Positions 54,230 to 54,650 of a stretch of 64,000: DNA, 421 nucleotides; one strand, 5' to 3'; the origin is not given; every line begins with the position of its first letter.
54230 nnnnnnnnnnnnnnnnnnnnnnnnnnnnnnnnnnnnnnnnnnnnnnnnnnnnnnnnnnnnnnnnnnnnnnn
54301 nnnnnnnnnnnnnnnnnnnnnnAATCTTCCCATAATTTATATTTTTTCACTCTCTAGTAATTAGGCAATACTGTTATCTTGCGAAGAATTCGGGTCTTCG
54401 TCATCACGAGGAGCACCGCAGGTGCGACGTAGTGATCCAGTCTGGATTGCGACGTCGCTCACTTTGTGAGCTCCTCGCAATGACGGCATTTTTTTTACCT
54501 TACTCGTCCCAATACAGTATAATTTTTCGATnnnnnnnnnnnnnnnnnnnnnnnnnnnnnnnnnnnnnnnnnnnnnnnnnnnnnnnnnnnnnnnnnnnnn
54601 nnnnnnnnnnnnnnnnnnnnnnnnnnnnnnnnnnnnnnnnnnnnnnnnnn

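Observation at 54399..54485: Compensatory (covarying) stems in the repeat modules indicate a selected secondary structure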

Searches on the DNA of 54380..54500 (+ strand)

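Call 13: search_dna_similar(query=window:54399-54485:+, collection=plasmids, mode=distant, max_evalue=0.01)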
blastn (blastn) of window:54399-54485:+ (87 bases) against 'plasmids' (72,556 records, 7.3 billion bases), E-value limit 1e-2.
No match.

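Call 45: search_rna_families(source=window, start=54380, end=54500, threshold=evalue, max_evalue=5)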
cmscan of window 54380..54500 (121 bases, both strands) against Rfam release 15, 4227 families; matches with E-value up to 5: 4.
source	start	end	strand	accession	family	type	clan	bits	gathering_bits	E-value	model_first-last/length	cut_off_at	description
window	54399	54485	-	RF00655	mir-28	Gene; miRNA;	CL00086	20.7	64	0.066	1-78/78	no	mir-28 microRNA precursor family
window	54399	54485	+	RF00655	mir-28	Gene; miRNA;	CL00086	17.4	64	0.44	1-78/78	no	mir-28 microRNA precursor family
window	54409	54475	+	RF03461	MIR842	Gene; miRNA;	-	14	85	2.2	1-127/127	no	MIR842 microRNA precursor family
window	54413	54431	-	RF01687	Acido-Lenti-1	Gene; sRNA;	-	9.9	37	4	27-45/46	no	Acido-Lenti-1 RNA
